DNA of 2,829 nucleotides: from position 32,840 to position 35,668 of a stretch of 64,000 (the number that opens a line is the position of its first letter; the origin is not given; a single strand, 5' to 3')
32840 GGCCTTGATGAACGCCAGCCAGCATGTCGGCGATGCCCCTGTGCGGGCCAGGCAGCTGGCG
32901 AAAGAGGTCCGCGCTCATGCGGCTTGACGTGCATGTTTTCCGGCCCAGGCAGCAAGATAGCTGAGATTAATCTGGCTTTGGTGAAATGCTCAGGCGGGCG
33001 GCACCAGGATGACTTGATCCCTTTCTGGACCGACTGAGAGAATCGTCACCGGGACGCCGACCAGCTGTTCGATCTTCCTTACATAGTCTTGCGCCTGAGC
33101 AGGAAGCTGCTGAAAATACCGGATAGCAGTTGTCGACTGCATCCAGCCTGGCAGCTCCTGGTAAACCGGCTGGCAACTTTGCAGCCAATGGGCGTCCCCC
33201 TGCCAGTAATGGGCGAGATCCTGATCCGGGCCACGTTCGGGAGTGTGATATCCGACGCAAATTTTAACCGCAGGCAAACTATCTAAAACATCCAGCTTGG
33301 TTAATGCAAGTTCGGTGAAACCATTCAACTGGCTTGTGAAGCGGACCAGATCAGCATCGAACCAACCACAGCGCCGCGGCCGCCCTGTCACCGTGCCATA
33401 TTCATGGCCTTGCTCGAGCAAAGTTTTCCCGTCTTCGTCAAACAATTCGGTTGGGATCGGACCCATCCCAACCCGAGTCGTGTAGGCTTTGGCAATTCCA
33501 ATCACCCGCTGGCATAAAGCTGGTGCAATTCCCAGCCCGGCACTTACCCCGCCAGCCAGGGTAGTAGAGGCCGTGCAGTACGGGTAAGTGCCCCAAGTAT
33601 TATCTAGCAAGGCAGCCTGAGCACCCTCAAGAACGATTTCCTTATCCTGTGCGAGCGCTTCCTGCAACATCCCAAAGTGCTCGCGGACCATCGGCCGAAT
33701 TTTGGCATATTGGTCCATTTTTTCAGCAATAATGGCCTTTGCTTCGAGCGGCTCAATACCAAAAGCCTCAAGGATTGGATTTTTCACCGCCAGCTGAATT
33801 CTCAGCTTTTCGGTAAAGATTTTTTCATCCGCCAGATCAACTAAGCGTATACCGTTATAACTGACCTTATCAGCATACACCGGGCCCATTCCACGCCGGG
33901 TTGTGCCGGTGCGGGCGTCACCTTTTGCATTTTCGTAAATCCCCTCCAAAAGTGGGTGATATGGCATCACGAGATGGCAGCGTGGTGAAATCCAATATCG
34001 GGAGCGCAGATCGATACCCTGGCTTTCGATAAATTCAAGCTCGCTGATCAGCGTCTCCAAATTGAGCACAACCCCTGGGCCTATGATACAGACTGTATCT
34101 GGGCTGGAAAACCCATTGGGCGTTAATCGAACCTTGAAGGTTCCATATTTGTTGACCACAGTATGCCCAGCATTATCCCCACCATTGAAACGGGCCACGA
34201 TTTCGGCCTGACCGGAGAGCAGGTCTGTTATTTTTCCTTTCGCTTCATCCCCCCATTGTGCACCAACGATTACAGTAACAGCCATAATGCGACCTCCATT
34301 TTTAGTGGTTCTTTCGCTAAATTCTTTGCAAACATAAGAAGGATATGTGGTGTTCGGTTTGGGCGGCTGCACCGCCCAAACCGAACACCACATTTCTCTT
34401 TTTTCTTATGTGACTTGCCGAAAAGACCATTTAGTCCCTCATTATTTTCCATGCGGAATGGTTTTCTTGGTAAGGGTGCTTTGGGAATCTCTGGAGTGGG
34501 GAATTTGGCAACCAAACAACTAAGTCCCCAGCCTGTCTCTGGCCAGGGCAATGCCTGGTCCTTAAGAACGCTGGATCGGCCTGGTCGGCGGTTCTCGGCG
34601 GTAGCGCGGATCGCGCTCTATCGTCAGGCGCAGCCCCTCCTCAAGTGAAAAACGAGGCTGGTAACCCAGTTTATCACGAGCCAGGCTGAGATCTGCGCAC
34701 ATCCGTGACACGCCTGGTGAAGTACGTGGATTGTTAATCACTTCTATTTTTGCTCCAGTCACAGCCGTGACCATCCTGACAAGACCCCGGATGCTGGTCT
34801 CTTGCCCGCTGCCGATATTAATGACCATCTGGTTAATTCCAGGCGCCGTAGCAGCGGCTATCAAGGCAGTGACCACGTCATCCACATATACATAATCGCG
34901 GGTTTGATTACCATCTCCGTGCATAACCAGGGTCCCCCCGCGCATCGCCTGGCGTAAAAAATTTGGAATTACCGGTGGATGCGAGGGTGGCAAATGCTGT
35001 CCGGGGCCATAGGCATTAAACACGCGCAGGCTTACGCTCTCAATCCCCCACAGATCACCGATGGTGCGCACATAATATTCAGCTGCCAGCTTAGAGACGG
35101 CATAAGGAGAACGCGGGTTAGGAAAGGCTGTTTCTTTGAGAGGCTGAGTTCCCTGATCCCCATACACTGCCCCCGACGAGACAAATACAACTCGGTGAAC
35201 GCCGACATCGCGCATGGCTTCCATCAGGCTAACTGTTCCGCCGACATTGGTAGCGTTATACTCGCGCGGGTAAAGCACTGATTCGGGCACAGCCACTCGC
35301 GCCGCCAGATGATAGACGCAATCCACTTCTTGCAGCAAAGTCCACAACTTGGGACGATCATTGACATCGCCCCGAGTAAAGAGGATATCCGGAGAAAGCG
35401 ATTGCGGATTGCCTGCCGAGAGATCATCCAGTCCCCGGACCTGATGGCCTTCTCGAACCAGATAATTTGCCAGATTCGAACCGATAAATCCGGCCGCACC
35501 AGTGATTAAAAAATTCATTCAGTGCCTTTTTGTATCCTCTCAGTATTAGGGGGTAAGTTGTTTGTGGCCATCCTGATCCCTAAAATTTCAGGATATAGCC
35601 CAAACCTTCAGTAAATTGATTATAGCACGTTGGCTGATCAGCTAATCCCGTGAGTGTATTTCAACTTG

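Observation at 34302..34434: Bipartite intergenic cassette repeated 4 times, always pointing at the next gene (best copy, abutting the purA RBS)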

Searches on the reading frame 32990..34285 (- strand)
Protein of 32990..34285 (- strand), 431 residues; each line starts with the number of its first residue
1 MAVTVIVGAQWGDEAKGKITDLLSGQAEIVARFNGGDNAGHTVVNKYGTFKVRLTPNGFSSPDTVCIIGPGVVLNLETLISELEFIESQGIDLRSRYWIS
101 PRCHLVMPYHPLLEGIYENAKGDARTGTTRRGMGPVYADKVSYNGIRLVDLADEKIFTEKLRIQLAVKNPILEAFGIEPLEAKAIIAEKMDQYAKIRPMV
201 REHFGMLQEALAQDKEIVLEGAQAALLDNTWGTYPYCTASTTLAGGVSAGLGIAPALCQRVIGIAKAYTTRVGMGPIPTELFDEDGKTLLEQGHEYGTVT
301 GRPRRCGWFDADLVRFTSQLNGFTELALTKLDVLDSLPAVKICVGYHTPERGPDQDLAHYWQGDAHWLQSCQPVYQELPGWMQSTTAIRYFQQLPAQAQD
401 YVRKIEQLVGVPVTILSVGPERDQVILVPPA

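Call 11: find_encoding_contigs(protein=window:32990-34285:-, flank=10000, max_places=6)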
Protein window:32990-34285:- (431 aa): no gene with exactly this product is on record in the collection.

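Call 21: search_protein_families(library=pfam, proteins=[window:32990-34285:-])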
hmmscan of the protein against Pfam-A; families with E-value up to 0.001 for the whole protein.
window:32990-34285:- (431 aa): 1 family
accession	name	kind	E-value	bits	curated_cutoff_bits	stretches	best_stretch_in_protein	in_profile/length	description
PF00709.27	Adenylsucc_synt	-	3.4e-156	520.6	27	1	5-426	1-416/416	Adenylosuccinate synthetase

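Call 22: find_homologous_proteins(query=window:32990-34285:-, max_evalue=1e-100)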
Query window:32990-34285:- (431 aa): 6626 proteins with E <= 1e-100 among 8000 candidates; the best 120 are listed.
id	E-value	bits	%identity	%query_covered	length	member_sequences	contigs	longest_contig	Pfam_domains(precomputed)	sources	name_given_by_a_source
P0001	3.8e-275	931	92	100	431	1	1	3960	PF00709.28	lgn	-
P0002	3.0e-257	872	86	100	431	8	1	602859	PF00709.28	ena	-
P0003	9.0e-242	821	91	90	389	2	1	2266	PF00709.28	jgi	jgi:adenylosuccinate synthase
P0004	5.6e-213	726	71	100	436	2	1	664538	PF00709.28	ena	-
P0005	2.6e-210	717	72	100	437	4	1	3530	PF00709.28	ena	-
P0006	2.0e-209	714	71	100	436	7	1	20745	PF00709.28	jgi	-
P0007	3.5e-208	710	70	100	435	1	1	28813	PF00709.28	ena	-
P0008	1.6e-207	708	70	99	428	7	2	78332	PF00709.28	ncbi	-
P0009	2.7e-207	707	70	100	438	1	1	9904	PF00709.28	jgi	jgi:adenylosuccinate synthase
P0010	4.0e-207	706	72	100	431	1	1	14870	PF00709.28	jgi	jgi:adenylosuccinate synthase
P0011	1.0e-206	705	69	100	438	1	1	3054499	PF00709.28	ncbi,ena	-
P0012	1.5e-206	704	70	99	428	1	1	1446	PF00709.28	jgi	jgi:adenylosuccinate synthase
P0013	2.8e-206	704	71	100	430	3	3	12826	PF00709.28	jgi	jgi:adenylosuccinate synthase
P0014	1.8e-205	701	71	100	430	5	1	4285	PF00709.28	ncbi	-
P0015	2.9e-205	700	69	100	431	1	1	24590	PF00709.28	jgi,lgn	-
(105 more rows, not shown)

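Call 23: find_encoding_contigs(protein=P0002, flank=10000, max_places=3)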
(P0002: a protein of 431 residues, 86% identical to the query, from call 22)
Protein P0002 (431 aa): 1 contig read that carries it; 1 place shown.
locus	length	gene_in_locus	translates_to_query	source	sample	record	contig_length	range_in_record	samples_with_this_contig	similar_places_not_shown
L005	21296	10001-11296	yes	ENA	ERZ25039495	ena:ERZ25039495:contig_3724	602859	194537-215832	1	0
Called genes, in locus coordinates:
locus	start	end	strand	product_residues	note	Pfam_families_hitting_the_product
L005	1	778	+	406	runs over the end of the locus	PF02771:Acyl-CoA_dh_N, PF02770:Acyl-CoA_dh_M, PF00441:Acyl-CoA_dh_1, PF08028:Acyl-CoA_dh_2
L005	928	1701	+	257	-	PF01012:ETF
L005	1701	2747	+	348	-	PF01012:ETF, PF00766:ETF_alpha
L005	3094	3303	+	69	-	PF00313:CSD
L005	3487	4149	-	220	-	PF09335:VTT_dom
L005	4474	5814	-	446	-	PF13367:PrsW-protease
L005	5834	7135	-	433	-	PF13462:Thioredoxin_4, PF01323:DSBA, PF00160:Pro_isomerase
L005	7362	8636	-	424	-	-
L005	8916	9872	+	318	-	PF01073:3Beta_HSD, PF01370:Epimerase, PF02719:Polysacc_synt_2, PF04321:RmlD_sub_bind, PF13460:NAD_binding_10, PF16363:GDP_Man_Dehyd, PF07993:NAD_binding_4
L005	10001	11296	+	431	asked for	PF00709:Adenylsucc_synt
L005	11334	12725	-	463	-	PF00206:Lyase_1, PF10397:ADSL_C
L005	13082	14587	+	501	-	PF02142:MGS, PF01808:AICARFT_IMPCHas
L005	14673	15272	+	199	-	PF02245:Pur_DNA_glyco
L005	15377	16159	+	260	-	PF00106:adh_short, PF13561:adh_short_C2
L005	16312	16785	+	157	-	PF04519:Bactofilin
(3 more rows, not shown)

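Call 24: find_encoding_contigs(protein=P0001, flank=10000, max_places=3)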
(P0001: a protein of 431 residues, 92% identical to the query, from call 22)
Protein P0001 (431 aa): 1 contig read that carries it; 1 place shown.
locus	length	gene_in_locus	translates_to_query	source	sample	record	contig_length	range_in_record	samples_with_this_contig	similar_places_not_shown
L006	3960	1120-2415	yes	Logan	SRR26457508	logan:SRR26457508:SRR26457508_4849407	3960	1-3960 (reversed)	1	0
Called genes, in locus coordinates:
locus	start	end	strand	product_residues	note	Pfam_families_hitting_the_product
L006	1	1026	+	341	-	?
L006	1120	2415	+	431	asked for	PF00709:Adenylsucc_synt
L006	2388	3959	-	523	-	?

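Call 25: find_encoding_contigs(protein=P0003, flank=10000, max_places=3)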
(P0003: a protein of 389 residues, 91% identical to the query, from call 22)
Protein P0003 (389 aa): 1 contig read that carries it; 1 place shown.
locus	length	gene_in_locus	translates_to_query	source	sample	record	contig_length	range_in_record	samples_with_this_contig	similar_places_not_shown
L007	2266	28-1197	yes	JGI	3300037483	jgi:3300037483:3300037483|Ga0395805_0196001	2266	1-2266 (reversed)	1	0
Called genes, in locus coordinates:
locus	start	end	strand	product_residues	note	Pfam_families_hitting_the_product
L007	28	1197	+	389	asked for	PF00709:Adenylsucc_synt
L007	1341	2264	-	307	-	?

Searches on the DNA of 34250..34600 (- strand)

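Call 44: search_rna_families(source=window, start=34250, end=34600, threshold=evalue, max_evalue=10)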
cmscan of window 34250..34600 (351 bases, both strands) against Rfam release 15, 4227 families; matches with E-value up to 10: 15.
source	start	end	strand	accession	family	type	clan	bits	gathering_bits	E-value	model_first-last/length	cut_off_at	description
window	34336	34403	-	RF03957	mir-5856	Gene; miRNA;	-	29.8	90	0.00017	1-70/70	no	mir-5856 microRNA precursor family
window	34327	34413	-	RF00659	mir-365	Gene; miRNA;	-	24.6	62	0.0075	1-86/86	no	mir-365 microRNA precursor family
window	34334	34407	+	RF03695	MIR6151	Gene; miRNA;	-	24.4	71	0.0025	1-71/71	no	MIR6151 microRNA precursor family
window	34339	34398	+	RF03839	MIR2599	Gene; miRNA;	-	22.9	120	0.039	1-132/132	no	MIR2599 microRNA precursor family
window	34331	34464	+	RF02384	FasX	Gene; sRNA;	-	22.2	100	0.11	1-205/205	no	FasX small RNA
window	34346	34403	+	RF02353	BjrC68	Gene; sRNA;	-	21.1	39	0.0028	1-82/82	no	Bradyrhizobiaceae sRNA BjrC68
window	34345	34393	+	RF03995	mir-7957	Gene; miRNA;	-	18.4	76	0.73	1-59/59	no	mir-7957 microRNA precursor family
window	34344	34394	-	RF04135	MIR5062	Gene; miRNA;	-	18.1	140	0.46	1-158/158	no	MIR5062 microRNA precursor family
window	34278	34407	-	RF02390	sau-41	Gene; sRNA;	-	18.1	80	1.8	1-156/156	no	Staphylococcus sRNA sau-41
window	34458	34563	+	RF01872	MEG3_2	Gene; lncRNA;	-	17.1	60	0.44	1-105/105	no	Maternally expressed 3 conserved region 2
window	34347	34391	+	RF02536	AEV_CRE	Cis-reg;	-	16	100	1.5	1-135/135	no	Avian encephalitis virus (AEV) cis-acting replication element (CRE)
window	34340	34424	-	RF02328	TtnuHACA21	Gene; snRNA; snoRNA; HACA-box;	-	15.2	100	5.7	1-130/130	no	Tetrahymena snoRNA TtnuHACA21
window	34285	34391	-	RF00286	SCARNA8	Gene; snRNA; snoRNA; scaRNA;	-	12.9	53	5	1-131/131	no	Small Cajal body specific RNA 8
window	34353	34395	-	RF02986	FuFi-1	Gene; sRNA;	-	11.2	59.6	4.2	130-173/175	no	FuFi-1 RNA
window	34331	34412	-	RF02687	RAGATH-8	Gene; sRNA;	-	8.1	86.7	7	1-276/276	no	RAGATH-8 RNA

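Call 61: search_dna_similar(query=window:34302-34434:-, collection=plasmids, mode=distant, max_evalue=0.01, max_rows=10)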
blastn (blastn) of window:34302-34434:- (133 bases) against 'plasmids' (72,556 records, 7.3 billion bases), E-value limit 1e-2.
No match.

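Call 62: search_dna_similar(query=window:34302-34434:-, collection=phages, mode=distant, max_evalue=0.01, max_rows=10)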
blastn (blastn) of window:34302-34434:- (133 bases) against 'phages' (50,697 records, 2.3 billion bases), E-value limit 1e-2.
No match.
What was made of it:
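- Tried and rejected: blastn of the 133-nt element against the plasmid and phage collections gave no match (calls 61, 62).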

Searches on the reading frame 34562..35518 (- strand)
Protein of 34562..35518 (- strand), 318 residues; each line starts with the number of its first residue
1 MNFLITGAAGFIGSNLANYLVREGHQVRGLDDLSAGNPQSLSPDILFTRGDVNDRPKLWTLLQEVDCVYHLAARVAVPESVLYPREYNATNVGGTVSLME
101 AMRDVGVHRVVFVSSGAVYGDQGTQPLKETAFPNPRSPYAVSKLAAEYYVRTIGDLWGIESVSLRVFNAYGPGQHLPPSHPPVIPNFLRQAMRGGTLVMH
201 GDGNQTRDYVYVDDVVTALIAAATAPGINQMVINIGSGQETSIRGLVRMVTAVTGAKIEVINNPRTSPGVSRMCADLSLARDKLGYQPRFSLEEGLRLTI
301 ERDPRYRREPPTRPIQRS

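Call 21: search_protein_families(library=pfam, proteins=[window:34562-35518:-])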
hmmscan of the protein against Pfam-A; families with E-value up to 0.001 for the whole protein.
window:34562-35518:- (318 aa): 8 families
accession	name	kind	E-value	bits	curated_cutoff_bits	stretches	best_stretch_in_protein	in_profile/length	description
PF01370.27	Epimerase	-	5.3e-63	213.1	20.9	1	4-236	2-240/240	NAD dependent epimerase/dehydratase family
PF16363.11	GDP_Man_Dehyd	-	6.1e-58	197.3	27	1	4-297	1-330/332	GDP-mannose 4,6 dehydratase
PF01073.25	3Beta_HSD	-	8.3e-27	94.3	22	1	4-224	1-230/280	3-beta hydroxysteroid dehydrogenase/isomerase family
PF02719.21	Polysacc_synt_2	-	3.1e-14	53.3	20.2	1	4-259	2-252/293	Polysaccharide biosynthesis protein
PF04321.23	RmlD_sub_bind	-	5.8e-14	52.3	27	1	1-155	1-141/287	RmlD substrate binding domain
PF13460.12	NAD_binding_10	-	4.2e-12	46.8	27.2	1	7-152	1-133/184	NAD(P)H-binding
PF07993.18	NAD_binding_4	-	2.3e-11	43.8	20.1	1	60-170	84-208/258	Male sterility protein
PF05368.20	NmrA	-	5.5e-05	23.4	27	1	4-118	6-110/298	NmrA-like family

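Call 33: find_encoding_contigs(protein=window:34562-35518:-, flank=10000, max_places=4)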
Protein window:34562-35518:- (318 aa): no gene with exactly this product is on record in the collection.
